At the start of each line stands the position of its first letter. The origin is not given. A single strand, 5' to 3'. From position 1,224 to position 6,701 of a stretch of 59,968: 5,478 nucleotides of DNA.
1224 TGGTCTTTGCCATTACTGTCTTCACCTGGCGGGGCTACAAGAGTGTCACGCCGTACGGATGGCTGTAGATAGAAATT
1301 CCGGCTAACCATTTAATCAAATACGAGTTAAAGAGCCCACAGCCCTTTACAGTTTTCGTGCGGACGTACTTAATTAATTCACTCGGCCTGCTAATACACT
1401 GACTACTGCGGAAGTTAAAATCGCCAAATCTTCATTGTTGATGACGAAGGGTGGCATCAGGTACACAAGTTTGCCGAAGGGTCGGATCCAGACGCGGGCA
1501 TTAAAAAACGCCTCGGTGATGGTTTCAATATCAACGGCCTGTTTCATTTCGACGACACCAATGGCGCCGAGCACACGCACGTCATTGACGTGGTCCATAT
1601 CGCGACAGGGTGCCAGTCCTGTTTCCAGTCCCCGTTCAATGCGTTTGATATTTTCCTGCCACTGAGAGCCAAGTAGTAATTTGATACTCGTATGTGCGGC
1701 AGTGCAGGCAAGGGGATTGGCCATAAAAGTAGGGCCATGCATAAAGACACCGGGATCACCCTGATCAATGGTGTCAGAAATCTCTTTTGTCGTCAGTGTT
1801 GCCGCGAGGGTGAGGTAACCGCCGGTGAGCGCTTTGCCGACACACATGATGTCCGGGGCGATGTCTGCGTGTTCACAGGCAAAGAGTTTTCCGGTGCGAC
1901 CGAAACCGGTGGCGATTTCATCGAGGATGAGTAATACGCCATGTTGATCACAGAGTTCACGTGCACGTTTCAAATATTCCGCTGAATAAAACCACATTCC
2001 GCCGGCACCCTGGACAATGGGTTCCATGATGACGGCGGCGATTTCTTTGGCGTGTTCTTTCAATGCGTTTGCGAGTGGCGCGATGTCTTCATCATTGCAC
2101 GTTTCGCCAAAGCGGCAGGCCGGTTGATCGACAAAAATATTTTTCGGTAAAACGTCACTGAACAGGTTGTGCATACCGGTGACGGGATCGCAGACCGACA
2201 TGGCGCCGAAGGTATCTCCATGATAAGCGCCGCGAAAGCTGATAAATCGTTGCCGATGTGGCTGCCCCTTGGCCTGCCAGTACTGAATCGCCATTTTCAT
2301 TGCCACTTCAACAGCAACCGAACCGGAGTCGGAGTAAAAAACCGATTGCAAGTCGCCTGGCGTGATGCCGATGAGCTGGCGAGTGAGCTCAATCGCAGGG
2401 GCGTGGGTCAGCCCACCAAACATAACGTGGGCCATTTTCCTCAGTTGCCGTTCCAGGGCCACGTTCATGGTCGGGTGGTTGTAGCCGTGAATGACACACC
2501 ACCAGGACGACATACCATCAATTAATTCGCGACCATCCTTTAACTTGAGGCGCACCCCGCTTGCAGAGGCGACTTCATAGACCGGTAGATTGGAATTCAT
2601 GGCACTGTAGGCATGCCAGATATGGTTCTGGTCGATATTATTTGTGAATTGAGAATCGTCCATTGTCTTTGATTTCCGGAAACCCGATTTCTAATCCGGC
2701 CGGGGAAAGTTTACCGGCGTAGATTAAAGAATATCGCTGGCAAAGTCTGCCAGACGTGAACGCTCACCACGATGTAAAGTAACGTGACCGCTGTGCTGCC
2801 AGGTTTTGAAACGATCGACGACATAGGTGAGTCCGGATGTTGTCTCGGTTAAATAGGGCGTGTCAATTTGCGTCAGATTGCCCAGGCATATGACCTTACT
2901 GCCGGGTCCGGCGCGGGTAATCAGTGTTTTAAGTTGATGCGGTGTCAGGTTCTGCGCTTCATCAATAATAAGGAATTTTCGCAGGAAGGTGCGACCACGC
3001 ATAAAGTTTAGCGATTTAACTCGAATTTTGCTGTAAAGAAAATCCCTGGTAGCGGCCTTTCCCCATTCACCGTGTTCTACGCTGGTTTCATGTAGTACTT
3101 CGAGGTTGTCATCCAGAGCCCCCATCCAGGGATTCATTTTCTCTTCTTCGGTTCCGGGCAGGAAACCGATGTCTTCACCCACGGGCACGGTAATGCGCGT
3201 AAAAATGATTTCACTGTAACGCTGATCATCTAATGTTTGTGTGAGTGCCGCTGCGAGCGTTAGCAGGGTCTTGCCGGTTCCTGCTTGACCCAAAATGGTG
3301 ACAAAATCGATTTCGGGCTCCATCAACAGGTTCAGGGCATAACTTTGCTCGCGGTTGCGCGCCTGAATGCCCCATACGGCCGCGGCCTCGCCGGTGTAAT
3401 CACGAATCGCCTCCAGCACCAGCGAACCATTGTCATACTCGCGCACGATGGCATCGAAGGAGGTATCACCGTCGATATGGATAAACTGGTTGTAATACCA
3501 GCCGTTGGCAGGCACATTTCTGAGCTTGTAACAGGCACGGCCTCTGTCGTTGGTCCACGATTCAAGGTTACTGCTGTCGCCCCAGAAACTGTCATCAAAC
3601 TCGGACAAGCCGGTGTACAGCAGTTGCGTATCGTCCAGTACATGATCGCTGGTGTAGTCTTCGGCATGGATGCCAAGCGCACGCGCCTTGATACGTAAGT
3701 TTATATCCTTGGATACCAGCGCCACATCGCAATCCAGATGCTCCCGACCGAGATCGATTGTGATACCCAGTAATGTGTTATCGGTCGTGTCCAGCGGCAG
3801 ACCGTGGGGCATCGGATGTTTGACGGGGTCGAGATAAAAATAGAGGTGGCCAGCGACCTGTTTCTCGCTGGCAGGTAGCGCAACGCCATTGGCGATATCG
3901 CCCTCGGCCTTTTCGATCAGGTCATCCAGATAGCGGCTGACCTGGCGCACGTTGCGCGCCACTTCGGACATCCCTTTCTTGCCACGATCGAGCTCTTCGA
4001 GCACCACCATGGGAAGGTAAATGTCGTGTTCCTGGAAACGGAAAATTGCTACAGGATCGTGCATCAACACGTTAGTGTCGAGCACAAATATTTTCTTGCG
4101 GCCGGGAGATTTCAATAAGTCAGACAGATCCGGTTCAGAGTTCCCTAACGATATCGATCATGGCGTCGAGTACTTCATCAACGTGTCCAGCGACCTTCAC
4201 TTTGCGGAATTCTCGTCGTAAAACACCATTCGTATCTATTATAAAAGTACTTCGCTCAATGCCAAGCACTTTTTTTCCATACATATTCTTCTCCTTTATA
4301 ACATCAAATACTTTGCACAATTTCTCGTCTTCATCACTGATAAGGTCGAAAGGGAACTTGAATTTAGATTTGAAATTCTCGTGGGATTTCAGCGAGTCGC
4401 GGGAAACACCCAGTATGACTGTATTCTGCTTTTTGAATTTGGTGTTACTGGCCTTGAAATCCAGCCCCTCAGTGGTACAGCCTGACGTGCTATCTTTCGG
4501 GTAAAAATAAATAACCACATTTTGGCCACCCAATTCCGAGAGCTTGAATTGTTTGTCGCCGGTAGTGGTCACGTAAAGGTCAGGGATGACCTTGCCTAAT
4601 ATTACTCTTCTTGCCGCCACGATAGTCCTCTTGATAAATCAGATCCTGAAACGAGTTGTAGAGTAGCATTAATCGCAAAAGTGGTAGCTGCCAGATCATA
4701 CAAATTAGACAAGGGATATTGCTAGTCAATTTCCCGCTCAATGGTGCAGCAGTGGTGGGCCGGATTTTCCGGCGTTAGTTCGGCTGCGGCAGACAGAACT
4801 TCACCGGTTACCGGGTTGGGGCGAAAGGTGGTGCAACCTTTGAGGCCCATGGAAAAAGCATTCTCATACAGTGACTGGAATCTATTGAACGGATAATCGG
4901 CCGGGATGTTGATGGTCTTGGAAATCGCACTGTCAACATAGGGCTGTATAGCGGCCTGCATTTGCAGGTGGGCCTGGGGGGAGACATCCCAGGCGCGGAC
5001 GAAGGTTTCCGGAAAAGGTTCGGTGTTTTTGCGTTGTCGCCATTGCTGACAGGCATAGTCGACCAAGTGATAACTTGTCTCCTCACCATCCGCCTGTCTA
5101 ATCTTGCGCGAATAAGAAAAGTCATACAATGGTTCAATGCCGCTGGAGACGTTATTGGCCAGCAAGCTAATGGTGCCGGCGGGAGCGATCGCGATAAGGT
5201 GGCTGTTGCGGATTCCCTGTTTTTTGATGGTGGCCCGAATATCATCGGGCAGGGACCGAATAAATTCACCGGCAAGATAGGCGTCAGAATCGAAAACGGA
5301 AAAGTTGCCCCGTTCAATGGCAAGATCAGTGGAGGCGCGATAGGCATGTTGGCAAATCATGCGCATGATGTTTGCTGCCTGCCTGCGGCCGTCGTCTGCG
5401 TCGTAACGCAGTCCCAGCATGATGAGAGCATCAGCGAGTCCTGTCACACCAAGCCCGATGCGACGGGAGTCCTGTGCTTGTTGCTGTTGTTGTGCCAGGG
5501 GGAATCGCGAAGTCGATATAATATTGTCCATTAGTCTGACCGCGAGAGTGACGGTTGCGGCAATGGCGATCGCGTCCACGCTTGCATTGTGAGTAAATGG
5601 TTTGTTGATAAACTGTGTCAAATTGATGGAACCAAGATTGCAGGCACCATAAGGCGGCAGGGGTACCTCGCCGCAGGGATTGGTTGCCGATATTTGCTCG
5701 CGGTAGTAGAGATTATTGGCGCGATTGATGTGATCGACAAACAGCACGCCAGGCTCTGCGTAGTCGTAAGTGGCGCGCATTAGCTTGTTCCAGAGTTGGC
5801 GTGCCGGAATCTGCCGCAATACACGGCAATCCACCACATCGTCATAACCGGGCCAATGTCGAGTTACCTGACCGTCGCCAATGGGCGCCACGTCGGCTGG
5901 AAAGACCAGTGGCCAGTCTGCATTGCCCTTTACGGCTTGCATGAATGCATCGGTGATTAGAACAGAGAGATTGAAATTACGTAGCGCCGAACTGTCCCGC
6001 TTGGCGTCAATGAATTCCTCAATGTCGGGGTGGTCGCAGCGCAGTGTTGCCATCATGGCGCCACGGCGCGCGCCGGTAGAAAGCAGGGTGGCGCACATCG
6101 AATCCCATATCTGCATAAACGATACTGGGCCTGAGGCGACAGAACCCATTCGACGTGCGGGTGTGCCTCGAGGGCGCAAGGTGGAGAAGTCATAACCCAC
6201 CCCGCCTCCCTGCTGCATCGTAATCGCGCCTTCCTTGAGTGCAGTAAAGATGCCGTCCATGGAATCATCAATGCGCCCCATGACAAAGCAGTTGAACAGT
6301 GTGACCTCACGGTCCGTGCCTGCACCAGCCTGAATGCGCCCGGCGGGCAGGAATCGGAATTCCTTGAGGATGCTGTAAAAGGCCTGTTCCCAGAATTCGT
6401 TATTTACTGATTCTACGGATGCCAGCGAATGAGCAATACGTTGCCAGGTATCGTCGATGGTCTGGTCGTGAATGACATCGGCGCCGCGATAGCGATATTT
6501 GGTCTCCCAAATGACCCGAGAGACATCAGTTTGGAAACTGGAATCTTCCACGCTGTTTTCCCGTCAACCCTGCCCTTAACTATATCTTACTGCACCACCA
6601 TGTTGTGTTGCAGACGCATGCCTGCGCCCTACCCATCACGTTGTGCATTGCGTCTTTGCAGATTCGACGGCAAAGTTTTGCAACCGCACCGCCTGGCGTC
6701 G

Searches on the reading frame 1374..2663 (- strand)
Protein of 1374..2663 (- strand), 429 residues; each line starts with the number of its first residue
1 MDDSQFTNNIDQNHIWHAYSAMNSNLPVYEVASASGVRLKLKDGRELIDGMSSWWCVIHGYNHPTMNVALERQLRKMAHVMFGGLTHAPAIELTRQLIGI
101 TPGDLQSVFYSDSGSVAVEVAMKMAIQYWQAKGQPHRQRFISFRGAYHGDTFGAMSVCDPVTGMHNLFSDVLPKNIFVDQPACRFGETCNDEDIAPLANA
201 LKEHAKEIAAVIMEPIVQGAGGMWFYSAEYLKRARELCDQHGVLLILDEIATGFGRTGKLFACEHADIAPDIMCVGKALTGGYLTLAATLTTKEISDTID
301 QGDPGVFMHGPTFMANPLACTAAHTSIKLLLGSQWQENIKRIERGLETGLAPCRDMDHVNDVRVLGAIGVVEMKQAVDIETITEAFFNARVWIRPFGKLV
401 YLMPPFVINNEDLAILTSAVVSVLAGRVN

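Call 63: search_protein_families(library=pfam, proteins=[window:1374-2663:-], max_evalue=0.000001)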
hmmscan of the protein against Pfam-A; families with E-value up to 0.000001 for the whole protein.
window:1374-2663:- (429 aa): 1 family
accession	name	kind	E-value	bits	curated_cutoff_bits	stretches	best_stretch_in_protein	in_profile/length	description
PF00202.27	Aminotran_3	-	6.3e-126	420.8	30.5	1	22-423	4-402/403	Aminotransferase class-III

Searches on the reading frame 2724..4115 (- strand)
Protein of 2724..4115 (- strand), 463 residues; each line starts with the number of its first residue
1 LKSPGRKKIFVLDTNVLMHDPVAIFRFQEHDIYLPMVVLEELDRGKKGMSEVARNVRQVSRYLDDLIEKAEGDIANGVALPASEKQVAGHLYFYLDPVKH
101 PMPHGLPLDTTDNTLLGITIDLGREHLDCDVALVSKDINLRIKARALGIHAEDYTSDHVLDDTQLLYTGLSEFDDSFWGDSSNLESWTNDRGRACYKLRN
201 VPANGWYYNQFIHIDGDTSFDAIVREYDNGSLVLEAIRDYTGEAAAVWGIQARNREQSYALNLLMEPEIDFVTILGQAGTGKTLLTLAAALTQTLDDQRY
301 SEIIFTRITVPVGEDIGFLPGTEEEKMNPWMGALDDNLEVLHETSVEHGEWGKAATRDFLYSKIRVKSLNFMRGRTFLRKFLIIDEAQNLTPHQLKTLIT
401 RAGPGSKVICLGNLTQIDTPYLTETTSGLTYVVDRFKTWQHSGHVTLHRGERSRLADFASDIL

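Call 63: search_protein_families(library=pfam, proteins=[window:2724-4115:-], max_evalue=0.000001)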
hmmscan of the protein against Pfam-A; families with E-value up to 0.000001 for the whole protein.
window:2724-4115:- (463 aa): 2 families
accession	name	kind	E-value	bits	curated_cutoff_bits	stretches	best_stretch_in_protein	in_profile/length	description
PF02562.22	PhoH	-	2.4e-45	155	27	1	250-450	2-189/205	PhoH-like protein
PF13638.12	PIN_4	-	3.3e-32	112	21.9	1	10-154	1-131/132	PIN domain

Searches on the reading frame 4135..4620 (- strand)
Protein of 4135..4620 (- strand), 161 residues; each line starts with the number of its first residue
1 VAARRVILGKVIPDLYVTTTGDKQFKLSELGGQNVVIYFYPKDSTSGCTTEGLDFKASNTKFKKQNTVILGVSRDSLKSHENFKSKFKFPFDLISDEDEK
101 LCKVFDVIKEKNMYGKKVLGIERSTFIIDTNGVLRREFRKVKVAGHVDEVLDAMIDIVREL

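Call 54: search_protein_families(library=pfam, proteins=[window:4135-4620:-], max_evalue=0.00001)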
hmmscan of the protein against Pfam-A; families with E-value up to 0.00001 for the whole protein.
window:4135-4620:- (161 aa): 2 families
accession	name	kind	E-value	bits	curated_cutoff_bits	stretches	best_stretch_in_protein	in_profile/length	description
PF00578.27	AhpC-TSA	-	3.9e-32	111.2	26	1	9-135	2-122/124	AhpC/TSA family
PF08534.16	Redoxin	-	4.7e-13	49.6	26.6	1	9-144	3-138/148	Redoxin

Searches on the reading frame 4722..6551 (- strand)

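Call 63: search_protein_families(library=pfam, proteins=[window:4722-6551:-], max_evalue=0.000001)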
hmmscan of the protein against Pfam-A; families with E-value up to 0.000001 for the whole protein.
window:4722-6551:- (609 aa): 2 families
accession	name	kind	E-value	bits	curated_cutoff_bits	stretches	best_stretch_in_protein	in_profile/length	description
PF02867.20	Ribonuc_red_lgC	-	2.1e-130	436.3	23.9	1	87-575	2-522/523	Ribonucleotide reductase, barrel domain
PF00317.26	Ribonuc_red_lgN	-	6.6e-10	39.3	28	1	6-81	2-76/77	Ribonucleotide reductase, all-alpha domain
